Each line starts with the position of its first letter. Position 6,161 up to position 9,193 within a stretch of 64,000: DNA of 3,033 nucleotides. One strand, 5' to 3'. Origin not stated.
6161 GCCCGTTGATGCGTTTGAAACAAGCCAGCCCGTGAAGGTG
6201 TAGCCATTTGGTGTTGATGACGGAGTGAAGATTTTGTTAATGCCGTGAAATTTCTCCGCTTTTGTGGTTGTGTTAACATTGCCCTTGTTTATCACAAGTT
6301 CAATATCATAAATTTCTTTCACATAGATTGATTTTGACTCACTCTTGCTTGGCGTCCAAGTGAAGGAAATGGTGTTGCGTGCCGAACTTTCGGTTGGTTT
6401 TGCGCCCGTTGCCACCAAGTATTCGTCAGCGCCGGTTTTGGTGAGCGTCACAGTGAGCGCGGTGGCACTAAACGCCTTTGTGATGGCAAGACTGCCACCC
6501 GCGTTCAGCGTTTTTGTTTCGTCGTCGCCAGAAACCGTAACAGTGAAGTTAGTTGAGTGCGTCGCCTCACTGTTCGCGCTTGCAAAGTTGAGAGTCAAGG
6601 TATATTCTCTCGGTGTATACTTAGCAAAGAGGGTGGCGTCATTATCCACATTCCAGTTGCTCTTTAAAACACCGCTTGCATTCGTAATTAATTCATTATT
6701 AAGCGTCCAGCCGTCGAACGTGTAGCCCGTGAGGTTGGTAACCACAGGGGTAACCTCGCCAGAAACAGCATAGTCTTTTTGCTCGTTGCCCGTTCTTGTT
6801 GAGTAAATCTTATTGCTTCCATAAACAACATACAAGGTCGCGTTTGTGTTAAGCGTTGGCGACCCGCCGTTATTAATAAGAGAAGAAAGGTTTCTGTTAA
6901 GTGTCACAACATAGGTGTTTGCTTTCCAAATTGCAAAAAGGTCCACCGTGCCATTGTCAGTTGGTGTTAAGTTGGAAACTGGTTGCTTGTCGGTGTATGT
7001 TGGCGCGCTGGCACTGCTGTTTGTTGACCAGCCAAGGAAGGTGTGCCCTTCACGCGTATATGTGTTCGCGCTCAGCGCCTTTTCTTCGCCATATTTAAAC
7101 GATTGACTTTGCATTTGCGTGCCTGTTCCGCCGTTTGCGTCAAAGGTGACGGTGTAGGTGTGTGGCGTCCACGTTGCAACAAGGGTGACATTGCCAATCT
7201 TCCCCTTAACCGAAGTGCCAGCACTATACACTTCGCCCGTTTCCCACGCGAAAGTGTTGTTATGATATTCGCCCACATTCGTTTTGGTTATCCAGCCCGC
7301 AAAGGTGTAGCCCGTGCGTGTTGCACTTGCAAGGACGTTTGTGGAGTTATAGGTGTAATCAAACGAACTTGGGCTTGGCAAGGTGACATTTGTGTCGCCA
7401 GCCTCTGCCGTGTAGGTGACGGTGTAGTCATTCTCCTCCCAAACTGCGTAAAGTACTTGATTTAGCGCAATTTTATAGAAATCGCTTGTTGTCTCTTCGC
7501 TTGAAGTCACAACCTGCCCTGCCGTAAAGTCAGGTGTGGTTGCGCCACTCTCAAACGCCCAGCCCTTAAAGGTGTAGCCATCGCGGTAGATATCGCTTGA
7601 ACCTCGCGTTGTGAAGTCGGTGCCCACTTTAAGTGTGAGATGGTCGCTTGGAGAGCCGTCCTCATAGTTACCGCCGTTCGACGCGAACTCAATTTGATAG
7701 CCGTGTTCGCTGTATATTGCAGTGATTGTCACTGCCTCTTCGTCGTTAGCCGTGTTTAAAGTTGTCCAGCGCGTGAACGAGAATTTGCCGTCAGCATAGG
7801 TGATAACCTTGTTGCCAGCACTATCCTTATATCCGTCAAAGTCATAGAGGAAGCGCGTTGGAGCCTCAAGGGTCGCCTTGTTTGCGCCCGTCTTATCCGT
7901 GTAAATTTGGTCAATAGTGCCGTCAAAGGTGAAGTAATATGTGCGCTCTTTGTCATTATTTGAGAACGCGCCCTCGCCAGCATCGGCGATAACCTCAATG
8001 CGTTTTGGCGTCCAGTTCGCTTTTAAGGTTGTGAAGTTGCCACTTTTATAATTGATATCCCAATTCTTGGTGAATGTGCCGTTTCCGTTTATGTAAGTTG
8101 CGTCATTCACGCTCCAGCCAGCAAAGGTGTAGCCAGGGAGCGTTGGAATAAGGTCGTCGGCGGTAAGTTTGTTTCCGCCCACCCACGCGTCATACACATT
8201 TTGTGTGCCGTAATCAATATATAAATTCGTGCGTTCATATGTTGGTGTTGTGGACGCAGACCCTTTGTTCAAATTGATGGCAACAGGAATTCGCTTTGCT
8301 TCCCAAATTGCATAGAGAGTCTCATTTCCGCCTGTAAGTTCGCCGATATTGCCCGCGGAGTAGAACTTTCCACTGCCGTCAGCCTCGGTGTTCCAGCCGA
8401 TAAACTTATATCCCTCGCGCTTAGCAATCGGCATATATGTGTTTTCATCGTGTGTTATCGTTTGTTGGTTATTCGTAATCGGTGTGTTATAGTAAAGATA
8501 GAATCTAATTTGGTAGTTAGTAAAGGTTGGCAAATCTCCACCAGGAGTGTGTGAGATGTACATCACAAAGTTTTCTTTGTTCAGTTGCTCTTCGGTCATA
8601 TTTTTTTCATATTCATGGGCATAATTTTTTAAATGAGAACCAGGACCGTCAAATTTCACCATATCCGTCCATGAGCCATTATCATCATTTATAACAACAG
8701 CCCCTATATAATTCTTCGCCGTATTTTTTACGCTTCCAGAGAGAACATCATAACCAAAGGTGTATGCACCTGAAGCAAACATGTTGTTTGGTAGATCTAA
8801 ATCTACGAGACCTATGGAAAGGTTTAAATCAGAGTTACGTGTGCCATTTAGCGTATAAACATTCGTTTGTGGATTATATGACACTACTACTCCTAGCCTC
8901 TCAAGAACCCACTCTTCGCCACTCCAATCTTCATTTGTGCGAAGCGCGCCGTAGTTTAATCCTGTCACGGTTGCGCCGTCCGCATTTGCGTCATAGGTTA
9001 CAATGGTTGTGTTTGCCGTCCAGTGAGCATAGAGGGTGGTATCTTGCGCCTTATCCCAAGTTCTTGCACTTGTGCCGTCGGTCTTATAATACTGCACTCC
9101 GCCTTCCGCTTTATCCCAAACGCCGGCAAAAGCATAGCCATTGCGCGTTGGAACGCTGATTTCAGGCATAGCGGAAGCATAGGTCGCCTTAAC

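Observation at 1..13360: Giant (>4,453 codon) Listeria-Bacteroides-repeat surface protein gene hidden from the ORF track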

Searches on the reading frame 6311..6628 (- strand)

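Call 26: search_protein_families(library=pfam, max_evalue=1, proteins=[window:6311-6628:-])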
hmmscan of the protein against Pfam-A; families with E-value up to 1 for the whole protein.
window:6311-6628:- (106 aa): 2 families
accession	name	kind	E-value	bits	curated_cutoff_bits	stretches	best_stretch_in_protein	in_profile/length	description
PF02018.23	CBM_4_9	-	0.063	14.1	25.9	1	56-103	79-129/136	Carbohydrate binding domain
PF24910.1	Ig_SIBA-E_3rd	-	0.085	13.6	27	1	35-106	9-80/86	Integrin beta-like protein A-E, third Ig-like domain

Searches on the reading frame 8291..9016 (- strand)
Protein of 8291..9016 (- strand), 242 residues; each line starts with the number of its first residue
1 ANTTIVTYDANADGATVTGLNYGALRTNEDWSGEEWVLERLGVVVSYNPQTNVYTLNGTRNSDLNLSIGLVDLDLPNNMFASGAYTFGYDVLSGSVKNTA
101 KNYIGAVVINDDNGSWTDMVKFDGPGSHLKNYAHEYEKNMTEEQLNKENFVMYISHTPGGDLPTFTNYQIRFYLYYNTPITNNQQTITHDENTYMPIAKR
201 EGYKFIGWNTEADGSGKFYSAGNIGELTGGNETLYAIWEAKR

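Call 85: search_solved_structures(query=A5, max_evalue=5)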
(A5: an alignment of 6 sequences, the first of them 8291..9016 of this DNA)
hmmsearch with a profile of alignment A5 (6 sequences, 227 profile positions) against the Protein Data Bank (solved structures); distinct sequences matched with E-value up to 5: 9.
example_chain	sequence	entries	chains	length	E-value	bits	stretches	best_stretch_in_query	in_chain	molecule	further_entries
2y5p_A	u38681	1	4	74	0.00039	24.1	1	182-226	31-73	INTERNALIN B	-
9qr4_A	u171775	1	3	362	0.0011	22.7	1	182-226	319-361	Internalin B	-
2y5q_A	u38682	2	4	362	0.0018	22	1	182-226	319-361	INTERNALIN B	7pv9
7nms_A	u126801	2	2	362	0.0018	22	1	183-226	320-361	Internalin B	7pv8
9qr5_A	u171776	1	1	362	0.0018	21.9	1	182-226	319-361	Internalin B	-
1m9s_A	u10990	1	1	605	0.0038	20.9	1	182-226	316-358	Internalin B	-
9fs9_D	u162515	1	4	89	0.35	14.5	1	26-60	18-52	S-layer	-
1qu7_A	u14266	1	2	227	0.5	14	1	68-155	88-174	METHYL-ACCEPTING CHEMOTAXIS PROTEIN I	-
5uz8_A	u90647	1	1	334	0.75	13.4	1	61-167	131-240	Cadherin-23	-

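Call 86: search_protein_families(library=pfam, alignment_id=A5, max_evalue=1)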
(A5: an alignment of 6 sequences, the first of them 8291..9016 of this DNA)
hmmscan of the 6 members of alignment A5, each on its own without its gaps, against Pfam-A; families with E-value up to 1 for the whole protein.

A. member 1, window:8291-9016:- (242 aa): 2 families
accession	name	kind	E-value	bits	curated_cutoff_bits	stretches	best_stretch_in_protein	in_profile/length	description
PF09479.16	Flg_new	-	1.7e-07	31.6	27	1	168-236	1-64/65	Listeria-Bacteroides repeat domain (List_Bact_rpt)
PF25473.1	MXRA7_helical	-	0.14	12.7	22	1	128-149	5-26/64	MXRA7 helical domain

B. families by the number of members that match (of 6 scanned): 6 families
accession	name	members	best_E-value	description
PF09479.16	Flg_new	6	1.5e-13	Listeria-Bacteroides repeat domain (List_Bact_rpt)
PF18998.6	Flg_new_2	3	0.0043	Divergent InlB B-repeat domain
PF02494.22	HYR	1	0.071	HYR domain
PF03671.20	Ufm1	1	0.081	Ubiquitin fold modifier 1 protein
PF25473.1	MXRA7_helical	1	0.14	MXRA7 helical domain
PF02443.22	Circo_capsid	1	0.23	Circovirus capsid protein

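Call 90: predict_structure(alignment_id=A6)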
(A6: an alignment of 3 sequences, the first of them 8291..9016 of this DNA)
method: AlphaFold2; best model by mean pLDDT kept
length: 242 residues; sequences in the alignment: 3
mean_pLDDT: 54.1   pTM: 0.49
mean pLDDT of the five models: 54.1, 50.0, 48.5, 39.5, 39.2
residues with pLDDT >= 90: 0; 70-90: 37; 50-70: 107; < 50: 98
segments of 3 or more residues with pLDDT < 50: 1-33, 71-79, 102-115, 117-132, 177-195
pLDDT, mean of each block of 10 residues (from residue 1): 33 32 33 55 72 76 63 43 61 64 48 47 40 55 54 58 76 55 36 47 64 71 52 64 47
secondary structure, 60 per line:
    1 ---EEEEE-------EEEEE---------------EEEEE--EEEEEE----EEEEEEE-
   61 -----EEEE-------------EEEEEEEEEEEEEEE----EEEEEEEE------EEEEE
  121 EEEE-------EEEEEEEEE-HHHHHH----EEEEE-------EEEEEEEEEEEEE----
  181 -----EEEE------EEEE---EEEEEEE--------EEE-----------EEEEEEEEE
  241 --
elements in order: E4-8 E16-20 E36-40 E43-48 E53-59 E66-69 E83-97 E102-109 E116-124 E132-140 H142-147 E152-156 E164-176 E186-189 E196-199 E203-209 E218-220 E232-240

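Call 92: fold_search(model_id=the predicted structure, library=pdb)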
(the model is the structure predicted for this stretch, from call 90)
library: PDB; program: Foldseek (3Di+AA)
matches with E <= 10: 1132; with E <= 0.001: 0
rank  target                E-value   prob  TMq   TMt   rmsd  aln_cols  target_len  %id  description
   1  8k35_A                1.3e-03  0.77  0.23  0.09  21.7       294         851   10  Structure of the bacteriophage lambda tail tip complex (released 2023-11-15)
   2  7vrp_A                2.0e-03  0.84  0.24  0.16  22.6       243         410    9  Structure of infectious bursal disease virus Gx strain (released 2022-03-30)
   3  9l9p_S                3.0e-03  0.51  0.20  0.09  18.6       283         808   10  Cryo-EM structure of bacteriophage T1 tail tip complex (released 2025-03-12)
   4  5w6h_A                3.7e-03  1.00  0.33  0.14   8.1       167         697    9  Crystal structure of Bacteriophage CBA120 tailspike protein 4 enzymatically active domain (TSP4dN, orf213) (released 2018-10-24)
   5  4xup_E                4.3e-03  0.96  0.26  0.35   8.2       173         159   14  Structure of the N-terminal CBM22-1-CBM22-2 tandem domain from Paenibacillus barcinonensis Xyn10C (released 2015-06-03)
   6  4xup_C                4.6e-03  0.96  0.26  0.35   8.4       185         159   14  Structure of the N-terminal CBM22-1-CBM22-2 tandem domain from Paenibacillus barcinonensis Xyn10C (released 2015-06-03)
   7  7vrn_L                4.6e-03  0.80  0.25  0.17  21.9       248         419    9  Structure of infectious bursal disease virus Gt strain (released 2022-03-30)
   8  2zex_A                5.1e-03  0.90  0.22  0.30  10.4       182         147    8  Family 16 carbohydrate binding module (released 2008-03-04)
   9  4d0q                  5.3e-03  0.98  0.28  0.38  13.4       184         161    9  Hyaluronan Binding Module of the Streptococcal Pneumoniae Hyaluronate Lyase (released 2014-08-06)
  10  7vrn_I                5.9e-03  0.66  0.23  0.15  20.9       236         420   11  Structure of infectious bursal disease virus Gt strain (released 2022-03-30)
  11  7vrp_C                5.9e-03  0.60  0.22  0.15  21.5       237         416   12  Structure of infectious bursal disease virus Gx strain (released 2022-03-30)
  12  2w1w_B                6.9e-03  0.93  0.24  0.38  13.7       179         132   11  Native structure of a family 35 carbohydrate binding module from Clostridium thermocellum (released 2009-01-20)
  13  8iyk_F                6.9e-03  0.57  0.24  0.09  20.9       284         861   11  Tail tip conformation 1 of phage lambda tail (released 2023-10-18)
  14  4mgs                  7.3e-03  0.99  0.33  0.50   7.7       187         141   12  BiXyn10A CBM1 APO (released 2014-08-20)
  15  4qpw_A                7.3e-03  0.99  0.33  0.50   7.7       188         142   12  BiXyn10A CBM1 with Xylohexaose Bound (released 2014-08-13)
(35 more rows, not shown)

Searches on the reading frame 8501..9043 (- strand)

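Call 26: search_protein_families(library=pfam, max_evalue=1, proteins=[window:8501-9043:-])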
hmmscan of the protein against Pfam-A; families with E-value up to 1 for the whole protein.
window:8501-9043:- (181 aa): 1 family
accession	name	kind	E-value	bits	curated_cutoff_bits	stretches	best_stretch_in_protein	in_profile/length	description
PF25473.1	MXRA7_helical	-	0.098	13.1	22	1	137-158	5-26/64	MXRA7 helical domain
